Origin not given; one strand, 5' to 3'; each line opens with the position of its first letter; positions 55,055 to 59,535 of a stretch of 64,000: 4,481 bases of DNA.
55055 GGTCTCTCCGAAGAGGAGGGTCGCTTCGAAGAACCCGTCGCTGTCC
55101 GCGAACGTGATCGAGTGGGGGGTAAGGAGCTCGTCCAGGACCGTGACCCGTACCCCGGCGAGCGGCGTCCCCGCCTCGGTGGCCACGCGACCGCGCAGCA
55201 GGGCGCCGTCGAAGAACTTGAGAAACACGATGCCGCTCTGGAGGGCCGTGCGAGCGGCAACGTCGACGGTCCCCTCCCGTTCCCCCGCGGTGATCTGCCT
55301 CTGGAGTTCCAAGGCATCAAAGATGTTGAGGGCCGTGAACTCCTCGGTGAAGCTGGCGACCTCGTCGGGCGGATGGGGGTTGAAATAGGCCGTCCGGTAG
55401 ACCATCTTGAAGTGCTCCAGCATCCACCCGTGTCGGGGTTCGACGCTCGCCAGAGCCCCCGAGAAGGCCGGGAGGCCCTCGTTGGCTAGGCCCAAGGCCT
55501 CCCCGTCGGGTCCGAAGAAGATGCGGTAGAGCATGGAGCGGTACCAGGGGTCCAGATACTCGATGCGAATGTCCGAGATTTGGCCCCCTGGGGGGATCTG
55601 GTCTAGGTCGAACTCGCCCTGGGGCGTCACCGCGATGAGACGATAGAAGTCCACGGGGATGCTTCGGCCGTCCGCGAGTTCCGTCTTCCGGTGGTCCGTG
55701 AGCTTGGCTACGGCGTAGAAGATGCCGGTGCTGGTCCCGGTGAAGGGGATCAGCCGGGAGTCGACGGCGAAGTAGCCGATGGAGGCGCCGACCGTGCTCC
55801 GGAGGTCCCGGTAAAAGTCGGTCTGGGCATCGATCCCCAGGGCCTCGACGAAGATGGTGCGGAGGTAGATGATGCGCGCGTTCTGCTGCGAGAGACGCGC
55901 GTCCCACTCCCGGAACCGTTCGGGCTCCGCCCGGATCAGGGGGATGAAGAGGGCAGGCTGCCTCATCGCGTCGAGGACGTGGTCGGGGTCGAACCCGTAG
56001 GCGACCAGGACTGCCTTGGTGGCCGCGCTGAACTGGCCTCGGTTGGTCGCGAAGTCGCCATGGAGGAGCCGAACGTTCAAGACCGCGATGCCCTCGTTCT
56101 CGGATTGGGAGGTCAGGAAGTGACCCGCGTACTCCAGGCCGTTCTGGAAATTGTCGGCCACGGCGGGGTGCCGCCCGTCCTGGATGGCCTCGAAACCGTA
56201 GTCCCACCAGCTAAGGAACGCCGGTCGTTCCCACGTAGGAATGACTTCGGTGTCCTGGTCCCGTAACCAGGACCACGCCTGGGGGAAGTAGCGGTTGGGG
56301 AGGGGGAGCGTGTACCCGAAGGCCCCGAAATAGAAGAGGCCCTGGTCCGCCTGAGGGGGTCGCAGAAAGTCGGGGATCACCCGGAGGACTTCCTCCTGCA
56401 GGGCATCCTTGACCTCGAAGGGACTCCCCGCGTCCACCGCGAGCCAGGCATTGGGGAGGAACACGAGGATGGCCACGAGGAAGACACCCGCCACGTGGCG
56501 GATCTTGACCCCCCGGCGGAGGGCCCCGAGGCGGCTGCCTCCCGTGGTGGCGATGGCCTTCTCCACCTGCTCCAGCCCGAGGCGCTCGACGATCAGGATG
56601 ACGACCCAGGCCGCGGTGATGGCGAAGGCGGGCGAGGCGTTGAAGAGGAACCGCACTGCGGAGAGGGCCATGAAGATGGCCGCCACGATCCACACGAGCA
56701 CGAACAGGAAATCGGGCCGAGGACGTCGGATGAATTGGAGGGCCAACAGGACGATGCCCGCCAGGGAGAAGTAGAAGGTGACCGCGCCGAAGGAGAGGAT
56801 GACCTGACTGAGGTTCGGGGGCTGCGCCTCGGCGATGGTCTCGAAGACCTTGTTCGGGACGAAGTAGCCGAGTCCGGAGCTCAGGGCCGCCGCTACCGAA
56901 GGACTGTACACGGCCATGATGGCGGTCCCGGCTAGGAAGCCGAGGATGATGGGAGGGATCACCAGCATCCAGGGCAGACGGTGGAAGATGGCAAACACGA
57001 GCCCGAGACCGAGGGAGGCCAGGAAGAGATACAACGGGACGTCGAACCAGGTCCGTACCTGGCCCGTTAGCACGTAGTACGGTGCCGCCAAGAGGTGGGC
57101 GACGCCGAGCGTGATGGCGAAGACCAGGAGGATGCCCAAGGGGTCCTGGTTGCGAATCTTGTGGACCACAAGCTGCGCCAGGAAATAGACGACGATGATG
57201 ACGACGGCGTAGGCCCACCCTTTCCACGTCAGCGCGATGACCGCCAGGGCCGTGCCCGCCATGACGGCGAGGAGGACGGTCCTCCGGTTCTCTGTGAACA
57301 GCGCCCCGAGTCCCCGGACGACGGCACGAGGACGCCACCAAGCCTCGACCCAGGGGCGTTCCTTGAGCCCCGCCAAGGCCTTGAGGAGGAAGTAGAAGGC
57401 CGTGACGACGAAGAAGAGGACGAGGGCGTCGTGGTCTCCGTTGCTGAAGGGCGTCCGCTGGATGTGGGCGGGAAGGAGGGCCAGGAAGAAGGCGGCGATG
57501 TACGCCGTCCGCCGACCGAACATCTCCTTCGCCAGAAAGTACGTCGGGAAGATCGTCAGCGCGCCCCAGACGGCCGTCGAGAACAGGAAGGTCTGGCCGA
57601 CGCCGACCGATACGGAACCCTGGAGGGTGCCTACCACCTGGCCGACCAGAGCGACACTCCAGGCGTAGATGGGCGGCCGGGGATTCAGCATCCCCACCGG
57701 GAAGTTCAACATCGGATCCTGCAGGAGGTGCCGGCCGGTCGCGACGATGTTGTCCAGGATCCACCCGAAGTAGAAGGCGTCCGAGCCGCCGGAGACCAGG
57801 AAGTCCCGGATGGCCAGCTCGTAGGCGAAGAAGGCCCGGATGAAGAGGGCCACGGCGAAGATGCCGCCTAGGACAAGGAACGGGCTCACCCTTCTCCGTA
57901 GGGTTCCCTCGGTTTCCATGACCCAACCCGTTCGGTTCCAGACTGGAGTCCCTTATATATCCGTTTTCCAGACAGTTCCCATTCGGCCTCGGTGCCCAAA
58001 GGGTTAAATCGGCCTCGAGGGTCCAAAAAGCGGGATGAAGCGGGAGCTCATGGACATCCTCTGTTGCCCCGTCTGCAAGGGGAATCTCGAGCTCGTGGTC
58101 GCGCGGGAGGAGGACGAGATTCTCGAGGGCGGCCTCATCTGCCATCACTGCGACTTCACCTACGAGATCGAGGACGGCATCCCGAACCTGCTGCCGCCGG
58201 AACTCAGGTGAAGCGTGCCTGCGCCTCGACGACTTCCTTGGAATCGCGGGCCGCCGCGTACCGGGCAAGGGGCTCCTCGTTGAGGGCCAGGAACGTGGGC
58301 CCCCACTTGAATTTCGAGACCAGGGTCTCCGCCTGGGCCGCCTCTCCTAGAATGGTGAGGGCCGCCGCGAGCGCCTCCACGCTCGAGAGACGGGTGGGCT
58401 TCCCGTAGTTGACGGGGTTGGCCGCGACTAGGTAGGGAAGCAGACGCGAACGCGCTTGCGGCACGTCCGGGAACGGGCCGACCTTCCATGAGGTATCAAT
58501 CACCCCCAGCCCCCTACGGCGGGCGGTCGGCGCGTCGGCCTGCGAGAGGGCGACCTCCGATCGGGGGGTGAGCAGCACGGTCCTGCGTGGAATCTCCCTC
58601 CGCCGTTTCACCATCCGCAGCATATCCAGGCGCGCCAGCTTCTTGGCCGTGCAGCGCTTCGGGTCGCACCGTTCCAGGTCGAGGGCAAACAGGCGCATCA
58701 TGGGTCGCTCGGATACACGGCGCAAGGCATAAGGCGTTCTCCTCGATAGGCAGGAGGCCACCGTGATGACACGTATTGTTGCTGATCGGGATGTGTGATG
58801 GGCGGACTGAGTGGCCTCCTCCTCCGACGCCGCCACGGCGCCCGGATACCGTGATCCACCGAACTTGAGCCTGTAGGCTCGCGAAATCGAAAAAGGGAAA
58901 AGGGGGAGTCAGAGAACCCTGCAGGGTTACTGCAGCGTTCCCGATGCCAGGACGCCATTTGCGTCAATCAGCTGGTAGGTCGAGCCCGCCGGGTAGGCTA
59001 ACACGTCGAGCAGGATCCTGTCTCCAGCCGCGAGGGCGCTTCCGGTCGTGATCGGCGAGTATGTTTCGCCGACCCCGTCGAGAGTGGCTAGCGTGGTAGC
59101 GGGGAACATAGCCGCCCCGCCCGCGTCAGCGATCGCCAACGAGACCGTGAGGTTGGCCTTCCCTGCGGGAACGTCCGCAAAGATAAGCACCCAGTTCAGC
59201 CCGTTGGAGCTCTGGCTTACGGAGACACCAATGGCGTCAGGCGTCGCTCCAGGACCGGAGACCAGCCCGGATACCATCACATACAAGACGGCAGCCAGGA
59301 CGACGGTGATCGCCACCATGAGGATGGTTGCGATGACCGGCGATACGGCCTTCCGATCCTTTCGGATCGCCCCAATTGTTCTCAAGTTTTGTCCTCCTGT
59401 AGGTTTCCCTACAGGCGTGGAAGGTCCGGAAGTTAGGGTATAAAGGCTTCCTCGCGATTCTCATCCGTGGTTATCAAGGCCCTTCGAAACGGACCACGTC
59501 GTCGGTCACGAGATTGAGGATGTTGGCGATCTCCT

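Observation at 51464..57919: Giant AglB: oligosaccharyltransferase fused to a ~1250-aa beta-sandwich repeat array with a second membrane anchor, co-transcribed with a matching surface protein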

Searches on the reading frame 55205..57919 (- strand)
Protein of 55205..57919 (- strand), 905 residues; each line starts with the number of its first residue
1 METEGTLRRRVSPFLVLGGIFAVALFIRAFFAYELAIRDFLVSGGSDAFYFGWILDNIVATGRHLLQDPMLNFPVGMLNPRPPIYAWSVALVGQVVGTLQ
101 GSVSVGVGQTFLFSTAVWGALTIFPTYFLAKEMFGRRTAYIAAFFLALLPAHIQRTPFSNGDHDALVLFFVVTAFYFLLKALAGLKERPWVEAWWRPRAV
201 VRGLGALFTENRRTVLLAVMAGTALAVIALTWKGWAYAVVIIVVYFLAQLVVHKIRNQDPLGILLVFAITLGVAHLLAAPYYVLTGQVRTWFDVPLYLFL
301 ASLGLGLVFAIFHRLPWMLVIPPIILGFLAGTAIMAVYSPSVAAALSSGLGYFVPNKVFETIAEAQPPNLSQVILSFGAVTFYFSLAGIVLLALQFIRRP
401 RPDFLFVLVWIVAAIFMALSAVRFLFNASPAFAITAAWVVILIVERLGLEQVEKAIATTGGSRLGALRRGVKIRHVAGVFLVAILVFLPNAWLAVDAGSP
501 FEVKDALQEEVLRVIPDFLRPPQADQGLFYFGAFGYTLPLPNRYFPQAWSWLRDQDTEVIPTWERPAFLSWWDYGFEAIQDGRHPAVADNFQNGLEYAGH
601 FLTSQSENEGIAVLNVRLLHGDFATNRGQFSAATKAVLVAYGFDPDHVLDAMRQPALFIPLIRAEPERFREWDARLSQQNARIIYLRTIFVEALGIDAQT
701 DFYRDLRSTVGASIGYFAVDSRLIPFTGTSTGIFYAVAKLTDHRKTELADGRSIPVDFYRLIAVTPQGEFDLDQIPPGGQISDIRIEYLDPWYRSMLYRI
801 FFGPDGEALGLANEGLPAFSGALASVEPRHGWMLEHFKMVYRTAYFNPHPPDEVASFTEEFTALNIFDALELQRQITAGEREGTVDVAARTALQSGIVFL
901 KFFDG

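Call 70: search_solved_structures(query=window:55205-57919:-, max_evalue=0.001, show_alignments=2)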
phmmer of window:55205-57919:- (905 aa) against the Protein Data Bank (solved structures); distinct sequences matched with E-value up to 0.001: 8.
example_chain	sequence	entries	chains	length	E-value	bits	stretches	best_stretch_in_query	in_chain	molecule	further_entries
3waj_A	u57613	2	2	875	3.9e-13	51.7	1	41-632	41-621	Transmembrane oligosaccharyl transferase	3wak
5gmy_A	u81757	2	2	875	1.5e-12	49.8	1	41-595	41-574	Transmembrane oligosaccharyl transferase, putative | Dolichyl-phosphooligosaccharide-protein glycotransferase 3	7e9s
3vu0_A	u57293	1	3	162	2e-07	32.8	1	547-618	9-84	Putative uncharacterized protein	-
3vgp_A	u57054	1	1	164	8.2e-07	30.8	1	546-617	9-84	Transmembrane oligosaccharyl transferase, putative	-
6s7o_A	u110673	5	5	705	0.00011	23.8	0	103-182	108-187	Dolichyl-diphosphooligosaccharide--protein glycosyltransferase subunit STT3A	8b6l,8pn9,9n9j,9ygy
6s7t_A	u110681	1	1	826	0.00012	23.7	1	89-182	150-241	Dolichyl-diphosphooligosaccharide--protein glycosyltransferase subunit STT3B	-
6ftj_5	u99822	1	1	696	0.00017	23.2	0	103-182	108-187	Dolichyl-diphosphooligosaccharide--protein glycosyltransferase subunit STT3A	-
6ftg_5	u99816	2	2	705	0.00017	23.1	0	103-182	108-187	Dolichyl-diphosphooligosaccharide--protein glycosyltransferase subunit STT3A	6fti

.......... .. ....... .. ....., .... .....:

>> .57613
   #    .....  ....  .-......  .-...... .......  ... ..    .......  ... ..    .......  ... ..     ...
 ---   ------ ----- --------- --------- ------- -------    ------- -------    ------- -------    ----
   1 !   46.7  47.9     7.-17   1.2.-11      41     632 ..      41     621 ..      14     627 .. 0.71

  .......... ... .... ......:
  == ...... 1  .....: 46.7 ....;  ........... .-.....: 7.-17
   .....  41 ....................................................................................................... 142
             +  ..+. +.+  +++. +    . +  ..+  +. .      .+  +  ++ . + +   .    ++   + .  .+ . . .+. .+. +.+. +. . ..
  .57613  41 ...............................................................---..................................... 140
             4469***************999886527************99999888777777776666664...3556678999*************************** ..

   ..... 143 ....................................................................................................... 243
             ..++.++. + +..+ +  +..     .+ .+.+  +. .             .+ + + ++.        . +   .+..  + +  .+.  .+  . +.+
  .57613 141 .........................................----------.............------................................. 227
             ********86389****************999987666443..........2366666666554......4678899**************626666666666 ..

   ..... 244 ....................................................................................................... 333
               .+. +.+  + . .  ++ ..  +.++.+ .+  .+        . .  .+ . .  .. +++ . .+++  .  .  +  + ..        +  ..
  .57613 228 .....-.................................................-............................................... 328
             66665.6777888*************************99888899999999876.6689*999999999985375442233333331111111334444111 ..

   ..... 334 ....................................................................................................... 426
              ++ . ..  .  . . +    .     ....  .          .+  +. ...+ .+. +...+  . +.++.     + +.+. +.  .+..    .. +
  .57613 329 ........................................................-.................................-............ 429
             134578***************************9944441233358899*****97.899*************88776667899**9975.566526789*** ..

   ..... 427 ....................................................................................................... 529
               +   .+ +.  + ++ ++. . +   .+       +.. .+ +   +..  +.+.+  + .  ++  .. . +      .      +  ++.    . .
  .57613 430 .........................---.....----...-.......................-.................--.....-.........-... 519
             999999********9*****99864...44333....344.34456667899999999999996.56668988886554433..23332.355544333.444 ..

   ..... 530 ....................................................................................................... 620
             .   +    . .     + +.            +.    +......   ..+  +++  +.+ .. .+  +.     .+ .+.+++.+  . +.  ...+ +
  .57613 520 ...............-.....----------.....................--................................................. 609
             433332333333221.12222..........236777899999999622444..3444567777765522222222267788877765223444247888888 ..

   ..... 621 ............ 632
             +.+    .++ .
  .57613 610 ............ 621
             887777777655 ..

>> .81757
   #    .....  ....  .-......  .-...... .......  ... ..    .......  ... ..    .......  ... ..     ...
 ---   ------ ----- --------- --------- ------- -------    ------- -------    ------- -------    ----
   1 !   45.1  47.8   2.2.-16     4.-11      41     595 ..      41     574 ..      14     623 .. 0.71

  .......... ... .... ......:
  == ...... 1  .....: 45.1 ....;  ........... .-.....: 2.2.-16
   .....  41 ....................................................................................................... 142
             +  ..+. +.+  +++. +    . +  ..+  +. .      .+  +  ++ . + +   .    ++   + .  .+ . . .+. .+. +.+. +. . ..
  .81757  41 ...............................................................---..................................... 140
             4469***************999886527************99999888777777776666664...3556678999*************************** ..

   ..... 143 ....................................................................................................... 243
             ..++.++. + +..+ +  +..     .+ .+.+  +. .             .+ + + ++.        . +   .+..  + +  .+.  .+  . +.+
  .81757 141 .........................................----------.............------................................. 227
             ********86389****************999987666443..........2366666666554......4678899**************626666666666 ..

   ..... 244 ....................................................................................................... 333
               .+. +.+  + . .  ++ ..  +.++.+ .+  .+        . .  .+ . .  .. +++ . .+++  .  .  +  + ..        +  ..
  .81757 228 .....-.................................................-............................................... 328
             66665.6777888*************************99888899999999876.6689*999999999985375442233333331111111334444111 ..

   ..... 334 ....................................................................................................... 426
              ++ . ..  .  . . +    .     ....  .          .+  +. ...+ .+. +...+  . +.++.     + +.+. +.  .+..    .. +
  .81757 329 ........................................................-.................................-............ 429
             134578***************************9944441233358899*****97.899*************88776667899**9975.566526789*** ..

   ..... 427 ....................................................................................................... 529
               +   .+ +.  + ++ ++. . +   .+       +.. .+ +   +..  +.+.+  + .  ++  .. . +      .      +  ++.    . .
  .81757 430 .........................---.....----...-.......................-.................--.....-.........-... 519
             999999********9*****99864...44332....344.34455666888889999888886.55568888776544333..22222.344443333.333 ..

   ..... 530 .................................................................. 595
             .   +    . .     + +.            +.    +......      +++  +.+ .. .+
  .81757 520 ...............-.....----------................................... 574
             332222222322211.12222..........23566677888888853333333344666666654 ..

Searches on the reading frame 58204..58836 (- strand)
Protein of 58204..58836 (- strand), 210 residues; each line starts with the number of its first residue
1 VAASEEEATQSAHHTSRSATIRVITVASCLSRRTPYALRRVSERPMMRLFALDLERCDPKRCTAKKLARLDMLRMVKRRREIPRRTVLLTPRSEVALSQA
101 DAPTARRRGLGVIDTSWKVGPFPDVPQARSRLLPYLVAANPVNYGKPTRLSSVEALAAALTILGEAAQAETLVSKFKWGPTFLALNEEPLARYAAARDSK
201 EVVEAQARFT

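Call 10: search_protein_families(library=pfam, proteins=[window:58204-58836:-], max_evalue=0.001)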
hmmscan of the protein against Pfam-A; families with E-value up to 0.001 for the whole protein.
window:58204-58836:- (210 aa): 2 families
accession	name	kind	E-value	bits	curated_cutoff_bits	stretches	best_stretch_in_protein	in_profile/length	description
PF04034.18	Ribo_biogen_C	-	1.8e-42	144.5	29.9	1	87-209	1-126/127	Ribosome biogenesis protein, C-terminal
PF04068.21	Fer4_RLI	-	5.4e-10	39.3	23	1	47-80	1-34/35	Possible Fer4-like domain in RNase L inhibitor, RLI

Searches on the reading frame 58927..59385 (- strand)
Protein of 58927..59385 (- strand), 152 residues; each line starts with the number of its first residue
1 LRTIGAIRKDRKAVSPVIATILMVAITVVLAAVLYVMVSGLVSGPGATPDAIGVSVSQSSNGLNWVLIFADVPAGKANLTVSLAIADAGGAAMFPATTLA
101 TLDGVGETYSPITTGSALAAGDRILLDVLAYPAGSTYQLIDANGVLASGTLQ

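Call 10: search_protein_families(library=pfam, proteins=[window:58927-59385:-], max_evalue=0.001)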
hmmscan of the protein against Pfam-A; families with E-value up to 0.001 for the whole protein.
window:58927-59385:- (152 aa): 1 family
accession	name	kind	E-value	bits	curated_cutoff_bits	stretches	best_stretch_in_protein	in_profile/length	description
PF07790.16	Pilin_N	-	4.8e-10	40.6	25.2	1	12-61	1-51/78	Archaeal Type IV pilin, N-terminal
